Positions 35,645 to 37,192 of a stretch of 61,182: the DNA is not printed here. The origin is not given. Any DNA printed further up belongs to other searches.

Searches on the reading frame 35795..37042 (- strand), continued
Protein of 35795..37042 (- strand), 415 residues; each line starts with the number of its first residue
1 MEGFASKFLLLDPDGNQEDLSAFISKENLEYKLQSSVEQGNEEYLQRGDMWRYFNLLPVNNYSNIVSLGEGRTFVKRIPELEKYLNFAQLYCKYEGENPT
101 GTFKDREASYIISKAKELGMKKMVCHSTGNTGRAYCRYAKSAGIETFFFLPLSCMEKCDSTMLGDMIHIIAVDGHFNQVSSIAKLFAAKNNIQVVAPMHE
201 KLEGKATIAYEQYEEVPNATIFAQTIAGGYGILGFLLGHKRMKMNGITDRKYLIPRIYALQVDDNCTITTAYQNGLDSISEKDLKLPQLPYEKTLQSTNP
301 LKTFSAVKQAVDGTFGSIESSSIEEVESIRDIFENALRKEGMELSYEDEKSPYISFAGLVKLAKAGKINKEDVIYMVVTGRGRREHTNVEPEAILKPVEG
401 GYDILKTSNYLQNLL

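Call 44: search_protein_families(library=ncbifam, proteins=[L001:9945-11231:+, L023:4503-5765:-, L027:8445-10226:-, L010:13028-14638:+, L003:10321-12048:+, L013:1-1539:+], max_evalue=1e-20)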
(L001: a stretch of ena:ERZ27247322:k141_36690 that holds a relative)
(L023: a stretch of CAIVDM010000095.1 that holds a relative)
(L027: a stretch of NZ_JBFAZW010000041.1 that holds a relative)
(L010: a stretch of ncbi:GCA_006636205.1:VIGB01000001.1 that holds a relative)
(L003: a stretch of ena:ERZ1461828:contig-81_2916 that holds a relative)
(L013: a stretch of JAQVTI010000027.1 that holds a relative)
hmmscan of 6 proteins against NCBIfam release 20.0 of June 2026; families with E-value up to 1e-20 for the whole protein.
L001:9945-11231:+ (428 aa): 13 families
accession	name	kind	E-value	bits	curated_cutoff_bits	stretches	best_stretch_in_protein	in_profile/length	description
NF003483.0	PRK05159.1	equivalog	1.5e-162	541.5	353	1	2-428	5-438/438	aspartate--tRNA(Asn) ligase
TIGR00458.1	aspS_nondisc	equivalog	2.5e-120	402.4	368.4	1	9-428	8-428/428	aspartate--tRNA(Asn) ligase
TIGR00457.1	asnS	equivalog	1.4e-71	241.7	342.6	1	3-425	6-452/455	asparagine--tRNA ligase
NF003037.0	PRK03932.1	equivalog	6.6e-69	233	414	1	10-425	13-448/451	asparagine--tRNA ligase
NF001750.0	PRK00476.1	equivalog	1.7e-60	205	443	1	10-253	15-269/590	aspartate--tRNA ligase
TIGR00459.1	aspS_bact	equivalog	8.8e-58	196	373.85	1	10-251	13-262/586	aspartate--tRNA ligase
NF005052.0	PRK06462.1-1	equivalog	6.1e-41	140.6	368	1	103-424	24-348/353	asparagine synthetase A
NF001756.1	PRK00484.1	subfamily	1.7e-38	132.5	468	1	8-421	46-484/488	lysine--tRNA ligase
NF009460.0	PRK12820.1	equivalog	3.7e-35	121.2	1379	1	9-251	31-297/723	bifunctional aspartyl-tRNA synthetase/aspartyl/glutamyl-tRNA amidotransferase subunit C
TIGR00499.1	lysS_bact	equivalog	1.8e-32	112.6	427.6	1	10-421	50-491/496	lysine--tRNA ligase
NF005054.0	PRK06462.1-4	equivalog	7.8e-32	110.6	309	1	107-425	4-314/318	asparagine synthetase A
NF009101.0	PRK12445.1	subfamily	4.2e-27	94.9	1026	1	16-423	68-502/505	lysine--tRNA ligase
NF002821.0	PRK02983.1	equivalog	4.5e-25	87.9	742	0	8-295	654-945/1102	bifunctional lysylphosphatidylglycerol synthetase/lysine--tRNA ligase LysX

L023:4503-5765:- (420 aa): 11 families
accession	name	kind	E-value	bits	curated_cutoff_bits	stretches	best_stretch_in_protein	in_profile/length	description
NF003483.0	PRK05159.1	equivalog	5.5e-126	421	353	1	11-420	13-438/438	aspartate--tRNA(Asn) ligase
TIGR00458.1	aspS_nondisc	equivalog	8.6e-104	347.9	368.4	1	20-420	17-428/428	aspartate--tRNA(Asn) ligase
NF003037.0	PRK03932.1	equivalog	3.7e-64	217.3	414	1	16-419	17-450/451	asparagine--tRNA ligase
TIGR00457.1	asnS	equivalog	6.6e-61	206.5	342.6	1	19-419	20-454/455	asparagine--tRNA ligase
NF001750.0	PRK00476.1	equivalog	3.9e-41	141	443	1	19-299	22-302/590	aspartate--tRNA ligase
NF005052.0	PRK06462.1-1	equivalog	2.9e-38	131.8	368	1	120-410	41-342/353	asparagine synthetase A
TIGR00459.1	aspS_bact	equivalog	2.6e-36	125.1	373.85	1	21-296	22-294/586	aspartate--tRNA ligase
NF001756.1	PRK00484.1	subfamily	2.2e-29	102.5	468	0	18-273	54-314/488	lysine--tRNA ligase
TIGR00499.1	lysS_bact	equivalog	1.8e-25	89.6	427.6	0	19-298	57-342/496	lysine--tRNA ligase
NF005054.0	PRK06462.1-4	equivalog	7.7e-24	84.3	309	1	116-415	13-312/318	asparagine synthetase A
NF002821.0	PRK02983.1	equivalog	6.1e-22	77.5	742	0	17-222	661-874/1102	bifunctional lysylphosphatidylglycerol synthetase/lysine--tRNA ligase LysX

L027:8445-10226:- (593 aa): 11 families
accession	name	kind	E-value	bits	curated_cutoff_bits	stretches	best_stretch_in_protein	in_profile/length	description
NF001750.0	PRK00476.1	equivalog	2.6e-235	782.2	443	1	1-583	1-589/590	aspartate--tRNA ligase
TIGR00459.1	aspS_bact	equivalog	3.9e-177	590.2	373.85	1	5-582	3-585/586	aspartate--tRNA ligase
NF009460.0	PRK12820.1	equivalog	3.2e-136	455.3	1379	1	7-578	24-615/723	bifunctional aspartyl-tRNA synthetase/aspartyl/glutamyl-tRNA amidotransferase subunit C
NF003483.0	PRK05159.1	equivalog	2.7e-68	230.8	353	1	5-265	4-259/438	aspartate--tRNA(Asn) ligase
TIGR00458.1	aspS_nondisc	equivalog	3.7e-64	217.3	368.4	1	14-270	8-259/428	aspartate--tRNA(Asn) ligase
NF001756.1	PRK00484.1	subfamily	1.6e-34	119.4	468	1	14-269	47-295/488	lysine--tRNA ligase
NF003037.0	PRK03932.1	equivalog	5.2e-34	118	414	1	15-263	13-261/451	asparagine--tRNA ligase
TIGR00457.1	asnS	equivalog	3.5e-33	115.1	342.6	1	15-263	13-263/455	asparagine--tRNA ligase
NF002821.0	PRK02983.1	equivalog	2.1e-31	108.8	742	1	4-241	645-876/1102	bifunctional lysylphosphatidylglycerol synthetase/lysine--tRNA ligase LysX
TIGR00499.1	lysS_bact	equivalog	3.6e-31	108.3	427.6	0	12-278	47-300/496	lysine--tRNA ligase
NF009101.0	PRK12445.1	subfamily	6.2e-22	77.8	1026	0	20-264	67-305/505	lysine--tRNA ligase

L010:13028-14638:+ (536 aa): 8 families
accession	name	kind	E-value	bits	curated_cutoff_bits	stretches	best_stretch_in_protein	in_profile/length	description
NF001750.0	PRK00476.1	equivalog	2.6e-195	650.1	443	1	2-525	2-530/590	aspartate--tRNA ligase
TIGR00459.1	aspS_bact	equivalog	1.6e-144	482.5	373.85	1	5-524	3-526/586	aspartate--tRNA ligase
NF009460.0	PRK12820.1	equivalog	7.2e-108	361.6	1379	1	8-525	25-561/723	bifunctional aspartyl-tRNA synthetase/aspartyl/glutamyl-tRNA amidotransferase subunit C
NF003483.0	PRK05159.1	equivalog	1.7e-51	175.5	353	1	11-261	10-255/438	aspartate--tRNA(Asn) ligase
TIGR00458.1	aspS_nondisc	equivalog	3.5e-49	167.9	368.4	1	19-262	13-251/428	aspartate--tRNA(Asn) ligase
NF003037.0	PRK03932.1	equivalog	6.3e-24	84.7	414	1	15-260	13-258/451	asparagine--tRNA ligase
TIGR00457.1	asnS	equivalog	2.5e-22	79.4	342.6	1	17-260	15-260/455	asparagine--tRNA ligase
NF001756.1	PRK00484.1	subfamily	2.2e-21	76.1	468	1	16-270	49-296/488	lysine--tRNA ligase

L003:10321-12048:+ (575 aa): 13 families
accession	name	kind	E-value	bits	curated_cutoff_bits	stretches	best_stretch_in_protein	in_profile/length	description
NF001750.0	PRK00476.1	equivalog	6.2e-245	814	443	1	1-574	4-587/590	aspartate--tRNA ligase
TIGR00459.1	aspS_bact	equivalog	7.9e-227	754.3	373.85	1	1-572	2-582/586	aspartate--tRNA ligase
NF009460.0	PRK12820.1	equivalog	5.5e-168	560.3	1379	1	5-571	25-615/723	bifunctional aspartyl-tRNA synthetase/aspartyl/glutamyl-tRNA amidotransferase subunit C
NF003483.0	PRK05159.1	equivalog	9.1e-77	258.8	353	1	1-292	3-289/438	aspartate--tRNA(Asn) ligase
TIGR00458.1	aspS_nondisc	equivalog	1e-68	232.3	368.4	1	9-259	6-254/428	aspartate--tRNA(Asn) ligase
NF001756.1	PRK00484.1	subfamily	2.3e-53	181.6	468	1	14-352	50-389/488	lysine--tRNA ligase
TIGR00499.1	lysS_bact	equivalog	5.9e-52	176.9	427.6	1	15-313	53-341/496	lysine--tRNA ligase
NF003037.0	PRK03932.1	equivalog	1.1e-48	166.4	414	1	6-258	7-262/451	asparagine--tRNA ligase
TIGR00457.1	asnS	equivalog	6.2e-46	157.1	342.6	1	11-258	12-264/455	asparagine--tRNA ligase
NF002821.0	PRK02983.1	equivalog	1.6e-39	135.7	742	1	15-260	659-901/1102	bifunctional lysylphosphatidylglycerol synthetase/lysine--tRNA ligase LysX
NF009101.0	PRK12445.1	subfamily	1.3e-35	122.9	1026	1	15-261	65-308/505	lysine--tRNA ligase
TIGR00462.1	genX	equivalog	2.2e-25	89.7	286.9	0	139-285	3-148/304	EF-P lysine aminoacylase EpmA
NF006828.0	PRK09350.1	equivalog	1.2e-22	80.6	264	0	135-279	14-156/325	elongation factor P--(R)-beta-lysine ligase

L013:1-1539:+ (512 aa): 14 families
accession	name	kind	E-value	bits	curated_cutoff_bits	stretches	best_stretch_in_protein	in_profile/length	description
NF001750.0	PRK00476.1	equivalog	6.1e-180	599.4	443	2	3-305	16-324/590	aspartate--tRNA ligase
TIGR00459.1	aspS_bact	equivalog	4.8e-174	580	373.85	2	3-310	14-327/586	aspartate--tRNA ligase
NF009460.0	PRK12820.1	equivalog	5.4e-125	418.2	1379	2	2-285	32-334/723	bifunctional aspartyl-tRNA synthetase/aspartyl/glutamyl-tRNA amidotransferase subunit C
NF003483.0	PRK05159.1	equivalog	1.2e-73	248.4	353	2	5-247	17-261/438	aspartate--tRNA(Asn) ligase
TIGR00458.1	aspS_nondisc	equivalog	3.1e-63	214.3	368.4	1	6-297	13-299/428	aspartate--tRNA(Asn) ligase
NF003037.0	PRK03932.1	equivalog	5.2e-51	174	414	1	3-244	14-262/451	asparagine--tRNA ligase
TIGR00457.1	asnS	equivalog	2.5e-49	168.3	342.6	1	3-245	14-265/455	asparagine--tRNA ligase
NF001756.1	PRK00484.1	subfamily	6.6e-47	160.3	468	1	4-251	50-298/488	lysine--tRNA ligase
TIGR00499.1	lysS_bact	equivalog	7.7e-45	153.4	427.6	1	4-314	52-359/496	lysine--tRNA ligase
NF009101.0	PRK12445.1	subfamily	1.8e-36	125.7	1026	1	3-267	63-322/505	lysine--tRNA ligase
NF002821.0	PRK02983.1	equivalog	1e-32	113.1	742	1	5-248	659-903/1102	bifunctional lysylphosphatidylglycerol synthetase/lysine--tRNA ligase LysX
NF006828.0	PRK09350.1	equivalog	2.8e-28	99.1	264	1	121-478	14-322/325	elongation factor P--(R)-beta-lysine ligase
TIGR00462.1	genX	equivalog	7.6e-25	88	286.9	0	126-267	4-144/304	EF-P lysine aminoacylase EpmA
NF005054.0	PRK06462.1-4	equivalog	6.7e-21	74.7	309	0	109-268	11-192/318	asparagine synthetase A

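Call 46: search_protein_families(library=pfam, proteins=[P0102, P0110, L029:6999-8048:+, L034:1194-2660:+, L034:4500-8561:+, L030:2881-5658:+], max_evalue=0.1)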
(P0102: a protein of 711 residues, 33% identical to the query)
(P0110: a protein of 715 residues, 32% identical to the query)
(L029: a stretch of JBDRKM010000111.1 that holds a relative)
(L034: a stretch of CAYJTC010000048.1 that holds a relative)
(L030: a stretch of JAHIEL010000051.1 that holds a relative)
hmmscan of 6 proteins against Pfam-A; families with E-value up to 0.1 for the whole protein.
P0102 (711 aa): 2 families
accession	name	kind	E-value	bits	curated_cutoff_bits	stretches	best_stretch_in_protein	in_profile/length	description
PF00291.31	PALP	-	8.6e-31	107.8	35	1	353-577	4-213/295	Pyridoxal-phosphate dependent enzyme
PF13238.12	AAA_18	-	0.0064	17.4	29.4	0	56-237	1-127/128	AAA domain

P0110 (715 aa): 3 families
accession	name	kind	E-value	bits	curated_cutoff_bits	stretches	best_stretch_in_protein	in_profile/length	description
PF00291.31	PALP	-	4.1e-31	108.9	35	1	353-677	4-295/295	Pyridoxal-phosphate dependent enzyme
PF13238.12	AAA_18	-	0.0011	19.9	29.4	1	55-235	1-126/128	AAA domain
PF13671.12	AAA_33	-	0.061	14.1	27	0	235-296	47-112/143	AAA domain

L029:6999-8048:+ (350 aa): 0 families

L034:1194-2660:+ (489 aa): 0 families

L034:4500-8561:+ (1353 aa): 1 family
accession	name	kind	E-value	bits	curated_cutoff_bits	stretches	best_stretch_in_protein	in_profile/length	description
PF02685.22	Glucokinase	-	0.049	13.1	22.1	0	170-342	1-143/314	Glucokinase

L030:2881-5658:+ (925 aa): 6 families
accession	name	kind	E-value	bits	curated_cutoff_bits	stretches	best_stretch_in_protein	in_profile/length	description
PF00291.31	PALP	-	3.8e-27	95.8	35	1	565-783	1-204/295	Pyridoxal-phosphate dependent enzyme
PF00834.25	Ribul_P_3_epim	-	7.1e-23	81.5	21.1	1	62-232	36-198/198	Ribulose-phosphate 3 epimerase family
PF00485.24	PRK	-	4.5e-08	33.6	22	1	282-481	3-189/196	Phosphoribulokinase / Uridine kinase family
PF13238.12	AAA_18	-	0.0068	17.3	29.4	1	281-323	1-44/128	AAA domain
PF02223.23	Thymidylate_kin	-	0.013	15.6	27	0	283-311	1-28/185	Thymidylate kinase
PF10923.14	BrxC_BrxD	-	0.092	12.1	22.2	0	282-321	53-89/414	BREX system ATP-binding protein BrxC/D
